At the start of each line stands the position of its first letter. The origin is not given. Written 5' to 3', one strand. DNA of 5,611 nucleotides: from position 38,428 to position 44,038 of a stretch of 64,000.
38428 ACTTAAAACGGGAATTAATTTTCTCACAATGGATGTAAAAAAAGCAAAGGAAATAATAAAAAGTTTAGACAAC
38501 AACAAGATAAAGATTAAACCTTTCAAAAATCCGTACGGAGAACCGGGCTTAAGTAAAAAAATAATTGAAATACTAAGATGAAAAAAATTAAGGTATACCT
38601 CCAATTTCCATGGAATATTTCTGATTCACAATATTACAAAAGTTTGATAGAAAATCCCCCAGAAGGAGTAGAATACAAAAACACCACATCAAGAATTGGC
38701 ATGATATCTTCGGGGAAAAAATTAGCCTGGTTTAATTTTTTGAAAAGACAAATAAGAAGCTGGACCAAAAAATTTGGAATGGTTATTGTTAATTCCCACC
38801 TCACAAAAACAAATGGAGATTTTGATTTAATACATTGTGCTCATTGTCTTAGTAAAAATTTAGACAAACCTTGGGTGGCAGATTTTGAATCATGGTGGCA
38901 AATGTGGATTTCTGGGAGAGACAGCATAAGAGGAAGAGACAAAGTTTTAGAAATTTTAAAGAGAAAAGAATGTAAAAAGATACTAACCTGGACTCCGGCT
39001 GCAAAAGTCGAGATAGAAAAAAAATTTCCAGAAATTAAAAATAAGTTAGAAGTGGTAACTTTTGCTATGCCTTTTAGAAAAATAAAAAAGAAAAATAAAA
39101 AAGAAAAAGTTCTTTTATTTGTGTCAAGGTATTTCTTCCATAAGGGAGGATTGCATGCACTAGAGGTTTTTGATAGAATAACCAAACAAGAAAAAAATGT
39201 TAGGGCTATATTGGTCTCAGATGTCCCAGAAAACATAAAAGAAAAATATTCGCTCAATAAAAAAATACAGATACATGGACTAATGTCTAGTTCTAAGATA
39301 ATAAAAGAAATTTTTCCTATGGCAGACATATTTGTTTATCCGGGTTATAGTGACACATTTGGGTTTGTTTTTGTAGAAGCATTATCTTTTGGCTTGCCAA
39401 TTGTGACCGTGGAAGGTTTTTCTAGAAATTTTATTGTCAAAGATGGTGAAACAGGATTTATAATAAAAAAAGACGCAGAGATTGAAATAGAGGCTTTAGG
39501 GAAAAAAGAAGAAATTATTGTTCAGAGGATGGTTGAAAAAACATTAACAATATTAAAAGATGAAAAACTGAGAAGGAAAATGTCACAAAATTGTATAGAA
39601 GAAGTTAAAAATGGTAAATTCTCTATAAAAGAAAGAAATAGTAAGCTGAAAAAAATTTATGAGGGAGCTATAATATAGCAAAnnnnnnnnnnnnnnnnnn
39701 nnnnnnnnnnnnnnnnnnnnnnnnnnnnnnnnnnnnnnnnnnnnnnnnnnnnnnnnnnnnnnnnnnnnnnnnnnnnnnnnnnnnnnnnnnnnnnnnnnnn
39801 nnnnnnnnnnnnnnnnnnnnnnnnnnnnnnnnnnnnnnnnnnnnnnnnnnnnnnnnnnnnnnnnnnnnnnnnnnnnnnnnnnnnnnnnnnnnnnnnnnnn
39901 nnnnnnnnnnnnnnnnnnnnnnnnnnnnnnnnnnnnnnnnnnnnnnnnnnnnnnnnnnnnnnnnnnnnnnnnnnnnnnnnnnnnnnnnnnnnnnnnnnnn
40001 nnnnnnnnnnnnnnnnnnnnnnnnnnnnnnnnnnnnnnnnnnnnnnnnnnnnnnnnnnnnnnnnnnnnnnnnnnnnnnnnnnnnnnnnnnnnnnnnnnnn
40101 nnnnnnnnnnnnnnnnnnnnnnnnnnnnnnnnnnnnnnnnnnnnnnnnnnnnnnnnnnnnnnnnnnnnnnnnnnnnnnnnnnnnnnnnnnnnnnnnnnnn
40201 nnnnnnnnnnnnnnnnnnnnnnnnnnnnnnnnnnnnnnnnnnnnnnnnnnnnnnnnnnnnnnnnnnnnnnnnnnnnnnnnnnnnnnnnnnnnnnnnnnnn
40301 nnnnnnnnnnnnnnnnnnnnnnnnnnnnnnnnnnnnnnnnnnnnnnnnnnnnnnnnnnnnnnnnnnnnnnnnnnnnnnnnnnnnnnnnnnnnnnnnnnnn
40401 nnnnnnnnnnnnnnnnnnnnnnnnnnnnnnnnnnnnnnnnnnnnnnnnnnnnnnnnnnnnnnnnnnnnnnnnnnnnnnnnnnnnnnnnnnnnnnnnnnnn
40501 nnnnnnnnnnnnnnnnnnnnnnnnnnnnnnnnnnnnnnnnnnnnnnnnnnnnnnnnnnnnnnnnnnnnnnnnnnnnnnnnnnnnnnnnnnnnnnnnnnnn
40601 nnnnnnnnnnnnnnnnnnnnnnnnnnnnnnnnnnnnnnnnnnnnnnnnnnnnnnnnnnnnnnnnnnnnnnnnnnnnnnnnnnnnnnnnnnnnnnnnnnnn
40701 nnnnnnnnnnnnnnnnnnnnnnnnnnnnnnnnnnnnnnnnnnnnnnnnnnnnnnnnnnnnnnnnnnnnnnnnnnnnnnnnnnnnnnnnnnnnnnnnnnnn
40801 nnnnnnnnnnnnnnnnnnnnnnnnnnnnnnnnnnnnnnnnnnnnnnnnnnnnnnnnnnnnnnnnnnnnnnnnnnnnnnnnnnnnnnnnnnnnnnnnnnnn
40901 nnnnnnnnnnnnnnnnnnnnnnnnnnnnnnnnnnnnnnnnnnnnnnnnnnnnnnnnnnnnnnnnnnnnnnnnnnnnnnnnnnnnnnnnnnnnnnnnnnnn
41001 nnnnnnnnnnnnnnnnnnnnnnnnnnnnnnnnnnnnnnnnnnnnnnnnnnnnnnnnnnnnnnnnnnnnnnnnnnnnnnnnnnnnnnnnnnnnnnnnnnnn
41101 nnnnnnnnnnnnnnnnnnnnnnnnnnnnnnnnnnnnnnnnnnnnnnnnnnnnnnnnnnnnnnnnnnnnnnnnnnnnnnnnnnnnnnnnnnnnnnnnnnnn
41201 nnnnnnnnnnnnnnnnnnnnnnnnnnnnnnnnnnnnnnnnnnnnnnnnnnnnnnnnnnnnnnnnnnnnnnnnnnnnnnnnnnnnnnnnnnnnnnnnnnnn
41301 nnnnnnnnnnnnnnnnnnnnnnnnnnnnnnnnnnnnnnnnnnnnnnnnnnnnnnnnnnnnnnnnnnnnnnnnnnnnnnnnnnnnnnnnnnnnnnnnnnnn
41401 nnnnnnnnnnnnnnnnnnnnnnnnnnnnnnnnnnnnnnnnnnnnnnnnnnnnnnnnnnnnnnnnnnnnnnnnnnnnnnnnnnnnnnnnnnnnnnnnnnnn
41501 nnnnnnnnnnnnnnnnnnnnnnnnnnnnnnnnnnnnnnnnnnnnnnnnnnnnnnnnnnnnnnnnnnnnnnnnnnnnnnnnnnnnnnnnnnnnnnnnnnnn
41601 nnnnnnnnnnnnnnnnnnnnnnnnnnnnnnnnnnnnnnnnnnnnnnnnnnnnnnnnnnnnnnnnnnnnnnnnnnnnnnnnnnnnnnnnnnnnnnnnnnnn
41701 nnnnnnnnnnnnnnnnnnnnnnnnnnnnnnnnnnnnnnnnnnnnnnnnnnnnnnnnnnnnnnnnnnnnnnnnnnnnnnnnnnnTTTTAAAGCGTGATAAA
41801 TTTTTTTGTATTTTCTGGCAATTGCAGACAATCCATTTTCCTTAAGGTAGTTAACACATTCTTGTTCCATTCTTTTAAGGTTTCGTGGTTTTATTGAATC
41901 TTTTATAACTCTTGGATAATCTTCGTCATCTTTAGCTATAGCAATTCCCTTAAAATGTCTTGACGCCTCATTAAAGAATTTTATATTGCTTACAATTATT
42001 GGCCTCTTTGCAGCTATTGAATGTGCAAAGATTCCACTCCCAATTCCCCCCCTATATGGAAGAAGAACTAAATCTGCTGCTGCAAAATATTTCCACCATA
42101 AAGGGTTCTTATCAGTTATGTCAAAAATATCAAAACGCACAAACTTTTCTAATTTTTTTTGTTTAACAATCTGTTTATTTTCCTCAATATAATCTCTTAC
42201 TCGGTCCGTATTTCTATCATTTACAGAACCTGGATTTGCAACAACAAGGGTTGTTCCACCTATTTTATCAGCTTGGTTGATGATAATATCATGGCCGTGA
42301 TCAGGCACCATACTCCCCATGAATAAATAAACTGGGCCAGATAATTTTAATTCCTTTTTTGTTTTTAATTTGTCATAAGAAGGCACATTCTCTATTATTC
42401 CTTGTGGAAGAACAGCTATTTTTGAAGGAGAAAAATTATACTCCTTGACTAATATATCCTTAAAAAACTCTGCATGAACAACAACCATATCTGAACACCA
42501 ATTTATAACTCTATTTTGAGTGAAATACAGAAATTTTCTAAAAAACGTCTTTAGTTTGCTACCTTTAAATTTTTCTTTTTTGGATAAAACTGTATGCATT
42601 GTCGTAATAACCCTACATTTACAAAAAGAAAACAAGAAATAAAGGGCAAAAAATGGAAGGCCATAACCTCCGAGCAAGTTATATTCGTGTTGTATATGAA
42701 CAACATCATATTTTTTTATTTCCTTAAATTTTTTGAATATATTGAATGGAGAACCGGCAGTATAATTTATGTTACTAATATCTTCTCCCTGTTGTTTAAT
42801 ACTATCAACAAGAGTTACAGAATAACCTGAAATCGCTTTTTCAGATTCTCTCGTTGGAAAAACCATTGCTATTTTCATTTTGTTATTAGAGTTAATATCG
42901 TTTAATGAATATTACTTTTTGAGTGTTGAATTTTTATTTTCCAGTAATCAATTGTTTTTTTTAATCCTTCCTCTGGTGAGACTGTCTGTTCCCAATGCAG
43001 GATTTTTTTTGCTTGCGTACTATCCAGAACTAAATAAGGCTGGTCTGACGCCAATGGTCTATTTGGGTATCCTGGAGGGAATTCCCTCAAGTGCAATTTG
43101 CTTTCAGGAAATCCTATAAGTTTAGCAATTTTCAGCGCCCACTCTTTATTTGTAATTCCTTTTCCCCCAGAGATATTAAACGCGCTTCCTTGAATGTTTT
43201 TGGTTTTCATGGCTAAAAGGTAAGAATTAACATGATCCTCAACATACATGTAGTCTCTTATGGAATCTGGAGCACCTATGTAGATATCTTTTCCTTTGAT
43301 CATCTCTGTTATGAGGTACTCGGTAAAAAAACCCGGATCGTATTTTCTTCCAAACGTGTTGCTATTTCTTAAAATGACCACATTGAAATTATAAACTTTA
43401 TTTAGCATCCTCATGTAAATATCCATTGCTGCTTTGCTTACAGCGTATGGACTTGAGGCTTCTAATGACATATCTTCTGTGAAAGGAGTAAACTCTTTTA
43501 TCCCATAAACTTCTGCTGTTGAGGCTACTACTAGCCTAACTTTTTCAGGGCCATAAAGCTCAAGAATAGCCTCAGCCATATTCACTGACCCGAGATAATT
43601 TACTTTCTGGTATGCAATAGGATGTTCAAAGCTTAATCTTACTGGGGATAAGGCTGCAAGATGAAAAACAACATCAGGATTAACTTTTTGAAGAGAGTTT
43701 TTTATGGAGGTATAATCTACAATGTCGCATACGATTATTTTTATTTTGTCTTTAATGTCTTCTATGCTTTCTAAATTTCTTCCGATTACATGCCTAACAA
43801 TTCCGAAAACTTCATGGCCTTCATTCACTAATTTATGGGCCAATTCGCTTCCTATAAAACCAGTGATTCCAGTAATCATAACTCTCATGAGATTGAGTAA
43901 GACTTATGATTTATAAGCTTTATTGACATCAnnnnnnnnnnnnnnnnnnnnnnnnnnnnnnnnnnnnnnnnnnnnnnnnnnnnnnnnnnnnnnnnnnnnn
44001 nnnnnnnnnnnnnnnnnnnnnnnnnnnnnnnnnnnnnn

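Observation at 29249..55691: A 25-kb agl N-glycosylation island predicting a heavily modified (amino, acetylated, methylated, possibly amidated) glycan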

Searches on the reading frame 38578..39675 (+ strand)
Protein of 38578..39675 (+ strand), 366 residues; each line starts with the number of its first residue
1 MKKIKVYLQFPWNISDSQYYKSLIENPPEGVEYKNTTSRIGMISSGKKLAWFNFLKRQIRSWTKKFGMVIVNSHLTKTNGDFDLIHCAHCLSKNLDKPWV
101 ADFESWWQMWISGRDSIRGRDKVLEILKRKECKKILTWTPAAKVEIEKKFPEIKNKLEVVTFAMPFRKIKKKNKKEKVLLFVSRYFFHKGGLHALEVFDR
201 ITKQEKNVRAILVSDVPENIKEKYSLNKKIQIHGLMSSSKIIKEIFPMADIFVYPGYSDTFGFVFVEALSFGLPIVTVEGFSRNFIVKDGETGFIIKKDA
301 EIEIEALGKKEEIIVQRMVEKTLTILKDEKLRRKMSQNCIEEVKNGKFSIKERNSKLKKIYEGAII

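Call 3: search_protein_families(library=pfam, proteins=[window:38578-39675:+], max_evalue=0.01)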
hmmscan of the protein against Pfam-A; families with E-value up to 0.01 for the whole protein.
window:38578-39675:+ (366 aa): 3 families
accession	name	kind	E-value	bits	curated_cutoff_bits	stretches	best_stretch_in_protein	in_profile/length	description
PF00534.26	Glycos_transf_1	-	1.3e-24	87.1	26.4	1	167-301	6-144/172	Glycosyl transferases group 1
PF13692.12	Glyco_trans_1_4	-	3e-17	63.6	27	1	176-301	1-130/142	Glycosyl transferases group 1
PF20706.3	GT4-conflict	-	0.0084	15.6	26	0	174-276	195-309/385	Family 4 Glycosyltransferase in conflict systems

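Call 6: search_protein_families(library=ncbifam, proteins=[window:38578-39675:+], max_evalue=0.001)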
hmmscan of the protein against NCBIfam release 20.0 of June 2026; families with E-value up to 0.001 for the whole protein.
window:38578-39675:+ (366 aa): 21 families
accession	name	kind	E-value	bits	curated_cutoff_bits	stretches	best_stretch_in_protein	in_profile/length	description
TIGR03999.1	thiol_BshA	equivalog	2.5e-18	66.2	273.7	1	142-363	161-372/375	N-acetyl-alpha-D-glucosaminyl L-malate synthase BshA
TIGR04157.1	glyco_rSAM_CFB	subfamily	1.2e-16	60.8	400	1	173-361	224-406/406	TIGR04157 family glycosyltransferase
TIGR02149.1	glgA_Coryne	subfamily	3.2e-12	46.3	302.4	1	153-362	174-388/391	glycogen synthase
NF047684.1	TeichurnBiosyTuaC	equivalog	5.8e-12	45.2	550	1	167-363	210-388/391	teichuronic acid biosynthesis protein TuaC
NF047880.1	glyco_SdgA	exception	7.5e-11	41.3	800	1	147-356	288-482/488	serine-aspartate repeat adhesin O-glycosyltransferase SdgA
TIGR03449.1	mycothiol_MshA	equivalog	7e-10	38.4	462.5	1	221-365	277-404/406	D-inositol-3-phosphate glycosyltransferase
NF038295.1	EPS_HpsP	equivalog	4.2e-09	35.9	550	1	170-307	201-346/388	hormogonium polysaccharide biosynthesis glycosyltransferase HpsP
NF012028.0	PRK15484.1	subfamily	1.7e-08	34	618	1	173-298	190-327/380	lipopolysaccharide N-acetylglucosaminyltransferase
NF049988.1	MGlcDAGSynMgs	equivalog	1.5e-07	31.1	400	1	174-312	211-353/398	alpha-monoglucosyldiacylglycerol synthase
NF041876.1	EPS_EpsE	equivalog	6e-07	29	400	1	221-301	269-348/389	exopolysaccharide biosynthesis GT4 family glycosyltransferase EpsE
NF053513.1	Gtran_IagA_BgsA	equivalog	6.9e-06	25.3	460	1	166-276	151-263/333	LTA glycolipid anchor biosynthesis glycosyltransferase, IagA/BgsA family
NF053787.1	GlcN_PG_synth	equivalog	9.5e-06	24.7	480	1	175-287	196-300/361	N-acetylglucosaminyl phosphatidylglycerol synthase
TIGR03088.1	stp2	hypoth_equivalog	1.3e-05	24.4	409.05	1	171-306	189-331/374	TIGR03088 family PEP-CTERM/XrtA system glycosyltransferase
NF038229.1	Glyco4_Geo_Pelo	equivalog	1.4e-05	24.2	400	1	130-362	108-334/338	GPMC system family 4 glycosyltransferase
NF038255.1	exopoly_VpsD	equivalog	1.7e-05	23.9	300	1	218-279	254-313/381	VpsD family glycosyltransferase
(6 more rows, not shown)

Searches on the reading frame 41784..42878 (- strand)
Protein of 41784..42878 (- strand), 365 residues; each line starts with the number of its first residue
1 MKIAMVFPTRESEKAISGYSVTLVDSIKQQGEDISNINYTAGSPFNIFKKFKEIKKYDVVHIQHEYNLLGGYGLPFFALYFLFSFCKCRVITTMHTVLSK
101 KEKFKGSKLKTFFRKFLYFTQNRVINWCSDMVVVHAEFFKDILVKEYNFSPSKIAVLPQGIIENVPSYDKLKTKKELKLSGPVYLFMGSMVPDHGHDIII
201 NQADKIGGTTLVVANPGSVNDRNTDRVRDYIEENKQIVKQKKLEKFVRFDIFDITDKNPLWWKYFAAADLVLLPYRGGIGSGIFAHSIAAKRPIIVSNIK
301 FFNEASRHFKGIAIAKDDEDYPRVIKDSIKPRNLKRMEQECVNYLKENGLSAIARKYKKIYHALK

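Call 4: search_protein_families(library=pfam, proteins=[window:41784-42878:-], max_evalue=0.01)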
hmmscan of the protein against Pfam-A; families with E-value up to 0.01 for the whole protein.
window:41784-42878:- (365 aa): 2 families
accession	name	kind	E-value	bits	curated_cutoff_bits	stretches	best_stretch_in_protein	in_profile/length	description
PF13439.12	Glyco_transf_4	-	5.8e-12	46.4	28.5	1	41-161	58-166/170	Glycosyltransferase Family 4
PF13692.12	Glyco_trans_1_4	-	0.00016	22.4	27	1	182-319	2-129/142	Glycosyl transferases group 1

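Call 6: search_protein_families(library=ncbifam, proteins=[window:41784-42878:-], max_evalue=0.001)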
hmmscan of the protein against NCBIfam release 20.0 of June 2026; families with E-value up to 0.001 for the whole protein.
window:41784-42878:- (365 aa): 5 families
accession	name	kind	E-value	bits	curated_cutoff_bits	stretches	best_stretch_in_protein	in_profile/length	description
NF041010.1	glycosy_Agl16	equivalog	1.9e-08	33.6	575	1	121-364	126-351/352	glycosylation protein Agl16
NF038295.1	EPS_HpsP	equivalog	1.8e-06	27.2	550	1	140-363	164-386/388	hormogonium polysaccharide biosynthesis glycosyltransferase HpsP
NF049987.1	DaglGlyslTfaseDgs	equivalog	1.6e-05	24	500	1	265-363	229-326/332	processive diacylglycerol alpha-glucosyltransferase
NF053513.1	Gtran_IagA_BgsA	equivalog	0.00014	21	460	1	284-363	252-330/333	LTA glycolipid anchor biosynthesis glycosyltransferase, IagA/BgsA family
TIGR04157.1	glyco_rSAM_CFB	subfamily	0.00014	21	400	1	88-201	132-247/406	TIGR04157 family glycosyltransferase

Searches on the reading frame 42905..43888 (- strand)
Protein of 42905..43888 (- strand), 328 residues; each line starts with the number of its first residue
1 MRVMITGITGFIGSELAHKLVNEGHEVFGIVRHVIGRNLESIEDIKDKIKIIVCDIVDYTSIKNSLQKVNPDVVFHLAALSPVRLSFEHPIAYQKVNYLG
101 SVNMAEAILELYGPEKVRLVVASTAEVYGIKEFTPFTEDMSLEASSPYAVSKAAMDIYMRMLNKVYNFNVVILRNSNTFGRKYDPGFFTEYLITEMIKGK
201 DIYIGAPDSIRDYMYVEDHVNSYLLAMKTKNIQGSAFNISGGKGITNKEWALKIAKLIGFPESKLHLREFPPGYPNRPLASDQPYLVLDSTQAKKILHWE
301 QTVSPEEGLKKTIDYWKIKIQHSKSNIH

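Call 4: search_protein_families(library=pfam, proteins=[window:42905-43888:-], max_evalue=0.01)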
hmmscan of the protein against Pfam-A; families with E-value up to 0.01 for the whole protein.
window:42905-43888:- (328 aa): 11 families
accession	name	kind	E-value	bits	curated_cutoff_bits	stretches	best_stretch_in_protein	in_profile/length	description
PF16363.11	GDP_Man_Dehyd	-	1.4e-60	205.9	27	1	4-312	1-332/332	GDP-mannose 4,6 dehydratase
PF01370.27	Epimerase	-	2e-50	171.9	20.9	1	3-239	1-239/240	NAD dependent epimerase/dehydratase family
PF04321.23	RmlD_sub_bind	-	2.7e-16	59.9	27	1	1-260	1-233/287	RmlD substrate binding domain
PF01073.25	3Beta_HSD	-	4.9e-15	55.7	22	1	5-241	2-250/280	3-beta hydroxysteroid dehydrogenase/isomerase family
PF02719.21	Polysacc_synt_2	-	1.2e-14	54.6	20.2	1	3-262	1-251/293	Polysaccharide biosynthesis protein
PF00106.31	adh_short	-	3.1e-07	30.5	26.6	1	3-163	3-164/195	short chain dehydrogenase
PF13460.12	NAD_binding_10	-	6.6e-07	29.8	27.2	1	7-160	1-132/184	NAD(P)H-binding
PF07993.18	NAD_binding_4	-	1.8e-06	27.8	20.1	1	5-187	1-215/258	Male sterility protein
PF05368.20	NmrA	-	2.5e-05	24.4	27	1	2-92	4-85/298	NmrA-like family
PF08659.16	KR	-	0.0032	17.8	22.6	1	3-76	3-87/180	KR domain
PF03435.24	Sacchrp_dh_NADP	-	0.0061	17.3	25.1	1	3-78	1-76/129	Saccharopine dehydrogenase NADP binding domain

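Call 6: search_protein_families(library=ncbifam, proteins=[window:42905-43888:-], max_evalue=0.001)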
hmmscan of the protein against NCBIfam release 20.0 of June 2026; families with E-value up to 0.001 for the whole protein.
window:42905-43888:- (328 aa): 45 families (the best 25 are shown)
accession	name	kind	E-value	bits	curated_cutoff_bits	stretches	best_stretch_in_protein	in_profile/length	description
TIGR01181.1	dTDP_gluc_dehyt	equivalog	1.2e-49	169.1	365.1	1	3-317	2-312/321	dTDP-glucose 4,6-dehydratase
TIGR04180.1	EDH_00030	hypoth_equivalog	3.1e-45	154.5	475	1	3-302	1-295/297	NAD-dependent 4,6-dehydratase LegB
NF007490.0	PRK10084.1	subfamily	2.3e-34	119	649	1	1-317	1-335/361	dTDP-glucose 4,6-dehydratase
TIGR01179.1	galE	equivalog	2.9e-34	118.4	262.3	1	2-319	1-327/332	UDP-glucose 4-epimerase GalE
TIGR02622.1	CDP_4_6_dhtase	equivalog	1.1e-32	113.6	278.45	1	2-323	6-337/352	CDP-glucose 4,6-dehydratase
NF007582.0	PRK10217.1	equivalog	4.9e-31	108.1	698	1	2-316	3-331/355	dTDP-glucose 4,6-dehydratase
TIGR01472.1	gmd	equivalog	1.1e-28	100.5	415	1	3-250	3-260/342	GDP-mannose 4,6-dehydratase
NF011728.1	PRK15181.1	equivalog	4.5e-24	85.1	760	1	2-316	17-337/348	Vi polysaccharide biosynthesis UDP-N-acetylglucosaminuronic acid C-4 epimerase TviC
TIGR02197.1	heptose_epim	equivalog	8.6e-20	71.1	274.6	1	3-311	1-308/316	ADP-glyceromanno-heptose 6-epimerase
NF007956.0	PRK10675.1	subfamily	3.4e-19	69.2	394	1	1-181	1-183/338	UDP-glucose 4-epimerase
NF058621.1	DiazavRedAvaA7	equivalog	4.2e-15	56.2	400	1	1-264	1-254/304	3-diazoavenalumate denitrifying reductase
NF043036.1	ErythonDh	equivalog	9.1e-15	54.7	325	1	1-158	1-159/321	D-erythronate dehydrogenase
TIGR03466.1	HpnA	hypoth_equivalog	1.2e-13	50.6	367.65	1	1-268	1-256/327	hopanoid-associated sugar epimerase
TIGR01214.1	rmlD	equivalog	2.3e-12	46.6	224.05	1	2-201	1-172/285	dTDP-4-dehydrorhamnose reductase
NF042423.1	oxyalk_red_Shew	equivalog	3.4e-12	46.1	580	1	2-249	10-248/331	2-alkyl-3-oxoalkanoate reductase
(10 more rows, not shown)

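Call 34: search_solved_structures(query=window:42905-43888:-, max_evalue=1e-40)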
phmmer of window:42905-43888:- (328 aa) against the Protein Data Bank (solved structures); distinct sequences matched with E-value up to 1e-40: 0.

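Call 50: search_solved_structures(query=window:42905-43888:-, max_evalue=1e-15)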
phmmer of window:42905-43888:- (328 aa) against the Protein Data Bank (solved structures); distinct sequences matched with E-value up to 1e-15: 47.
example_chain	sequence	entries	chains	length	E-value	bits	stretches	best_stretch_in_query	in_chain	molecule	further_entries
2hun_A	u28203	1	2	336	1.8e-35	126.1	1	1-316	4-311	336aa long hypothetical dTDP-glucose 4,6-dehydratase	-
4zrm_A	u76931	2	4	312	2.5e-34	122.4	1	1-317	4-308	UDP-glucose 4-epimerase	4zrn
7ys8_A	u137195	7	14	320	2.1e-33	119.4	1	1-319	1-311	UDP-glucose 4-epimerase | UDP-glucose 4-epimerase along with EC 5.1.3.2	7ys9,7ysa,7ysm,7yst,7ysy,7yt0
7us5_A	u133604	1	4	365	5e-30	108.3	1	3-323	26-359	GDP-D-GLYCERO-D-MANNO-HEPTOSE 4,6-DEHYDRATASE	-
6bi4_A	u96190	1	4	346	7.6e-30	107.6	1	1-317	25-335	dTDP-glucose 4,6-dehydratase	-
1g1a_A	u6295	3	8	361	9.5e-30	107.3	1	1-319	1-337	DTDP-D-GLUCOSE 4,6-DEHYDRATASE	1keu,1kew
9rl0_E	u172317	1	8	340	1.3e-29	106.9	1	1-317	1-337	CDP-tyvelose 2-epimerase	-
8du1_A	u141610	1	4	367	2.7e-27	99.3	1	3-316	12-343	dTDP-glucose 4,6-dehydratase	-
2p5u_A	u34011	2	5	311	1.3e-26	97.1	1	1-317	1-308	UDP-glucose 4-epimerase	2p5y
1bxk_A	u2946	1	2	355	3.2e-26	95.8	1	2-316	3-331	PROTEIN (DTDP-GLUCOSE 4,6-DEHYDRATASE)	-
2pk3_A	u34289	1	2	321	1.9e-25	93.2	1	1-248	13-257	GDP-6-deoxy-D-lyxo-4-hexulose reductase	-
6zl6_A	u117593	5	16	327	2.1e-24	89.8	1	1-317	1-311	Epimerase domain-containing protein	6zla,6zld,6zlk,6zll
1sb8_A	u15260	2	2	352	4.4e-24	88.7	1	4-247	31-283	wbpP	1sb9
6zlj_A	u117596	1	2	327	7.7e-24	87.9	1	1-317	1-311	Epimerase domain-containing protein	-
5uzh_A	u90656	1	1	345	9.3e-24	87.7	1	4-251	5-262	NafoA.00085.b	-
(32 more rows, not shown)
